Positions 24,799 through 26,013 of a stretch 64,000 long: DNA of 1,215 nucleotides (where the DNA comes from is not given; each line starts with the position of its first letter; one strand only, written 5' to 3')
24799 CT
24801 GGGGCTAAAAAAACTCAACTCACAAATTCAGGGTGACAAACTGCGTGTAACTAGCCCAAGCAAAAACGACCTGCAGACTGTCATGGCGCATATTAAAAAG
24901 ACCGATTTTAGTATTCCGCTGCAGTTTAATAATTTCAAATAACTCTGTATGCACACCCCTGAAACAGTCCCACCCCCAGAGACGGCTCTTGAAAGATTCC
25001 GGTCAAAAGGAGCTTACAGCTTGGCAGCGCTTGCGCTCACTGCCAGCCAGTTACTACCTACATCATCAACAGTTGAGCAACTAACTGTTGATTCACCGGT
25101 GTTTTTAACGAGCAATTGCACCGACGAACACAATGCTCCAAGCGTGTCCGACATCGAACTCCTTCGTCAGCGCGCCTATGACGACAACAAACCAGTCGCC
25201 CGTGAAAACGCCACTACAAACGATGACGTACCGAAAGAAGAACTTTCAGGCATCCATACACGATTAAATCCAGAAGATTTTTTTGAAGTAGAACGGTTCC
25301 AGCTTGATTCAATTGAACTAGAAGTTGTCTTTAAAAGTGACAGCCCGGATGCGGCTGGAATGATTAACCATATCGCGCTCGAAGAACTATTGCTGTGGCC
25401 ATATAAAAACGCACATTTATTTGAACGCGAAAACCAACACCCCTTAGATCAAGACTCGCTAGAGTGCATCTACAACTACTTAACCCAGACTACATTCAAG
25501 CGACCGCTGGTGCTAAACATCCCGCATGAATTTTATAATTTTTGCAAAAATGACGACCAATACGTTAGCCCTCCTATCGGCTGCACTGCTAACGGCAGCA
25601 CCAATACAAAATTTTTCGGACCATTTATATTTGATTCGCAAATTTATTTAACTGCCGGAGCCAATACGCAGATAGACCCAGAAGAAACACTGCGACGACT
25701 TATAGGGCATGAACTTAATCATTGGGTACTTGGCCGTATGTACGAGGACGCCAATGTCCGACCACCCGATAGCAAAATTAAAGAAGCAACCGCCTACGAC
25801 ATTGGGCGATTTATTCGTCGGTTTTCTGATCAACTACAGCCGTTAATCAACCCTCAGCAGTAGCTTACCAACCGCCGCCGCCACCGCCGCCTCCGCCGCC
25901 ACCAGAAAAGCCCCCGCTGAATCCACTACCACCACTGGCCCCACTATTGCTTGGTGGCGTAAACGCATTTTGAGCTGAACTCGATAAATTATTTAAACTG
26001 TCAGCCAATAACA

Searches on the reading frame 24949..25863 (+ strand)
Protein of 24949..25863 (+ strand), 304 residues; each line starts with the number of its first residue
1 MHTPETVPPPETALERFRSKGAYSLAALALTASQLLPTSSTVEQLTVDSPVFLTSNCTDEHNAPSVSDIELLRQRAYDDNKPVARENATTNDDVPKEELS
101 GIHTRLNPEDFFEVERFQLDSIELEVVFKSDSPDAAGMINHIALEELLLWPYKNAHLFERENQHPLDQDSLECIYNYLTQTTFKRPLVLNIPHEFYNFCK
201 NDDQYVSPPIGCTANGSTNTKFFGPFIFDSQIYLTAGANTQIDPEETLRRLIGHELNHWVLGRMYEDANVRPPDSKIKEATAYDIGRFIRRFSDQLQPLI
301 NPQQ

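Call 25: find_encoding_contigs(protein=window:24949-25863:+, flank=10000, max_places=3)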
Protein window:24949-25863:+ (304 aa): 10 contigs read that carry it; 3 places shown.
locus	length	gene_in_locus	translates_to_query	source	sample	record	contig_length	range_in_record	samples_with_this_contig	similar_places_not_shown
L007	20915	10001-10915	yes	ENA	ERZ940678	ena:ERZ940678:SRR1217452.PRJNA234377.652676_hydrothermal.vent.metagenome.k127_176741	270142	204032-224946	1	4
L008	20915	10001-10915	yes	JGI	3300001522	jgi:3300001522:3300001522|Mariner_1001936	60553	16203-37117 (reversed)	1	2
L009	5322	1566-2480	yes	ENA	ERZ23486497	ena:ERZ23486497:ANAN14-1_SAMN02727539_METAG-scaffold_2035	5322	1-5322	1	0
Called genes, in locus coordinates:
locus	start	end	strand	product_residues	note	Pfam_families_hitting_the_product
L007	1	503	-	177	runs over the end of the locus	PF00719:Pyrophosphatase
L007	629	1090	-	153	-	PF13473:Cupredoxin_1 (weak), PF00127:Copper-bind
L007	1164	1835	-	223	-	-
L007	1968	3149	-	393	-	PF00462:Glutaredoxin, PF07992:Pyr_redox_2, PF13434:Lys_Orn_oxgnase (faint), PF13738:Pyr_redox_3, PF00070:Pyr_redox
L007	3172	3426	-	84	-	PF00462:Glutaredoxin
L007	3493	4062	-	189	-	PF00254:FKBP_C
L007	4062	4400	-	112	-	-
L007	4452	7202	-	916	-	PF00873:ACR_tran, PF03176:MMPL (weak)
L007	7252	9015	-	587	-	PF00664:ABC_membrane, PF02463:SMC_N, PF00005:ABC_tran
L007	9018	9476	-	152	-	PF02643:DUF192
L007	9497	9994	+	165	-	PF04461:YajQ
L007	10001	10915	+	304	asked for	-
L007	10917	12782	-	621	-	PF09972:DUF2207, PF20990:DUF2207_C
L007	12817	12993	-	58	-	-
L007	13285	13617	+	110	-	-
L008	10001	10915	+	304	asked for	-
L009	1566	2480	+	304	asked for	-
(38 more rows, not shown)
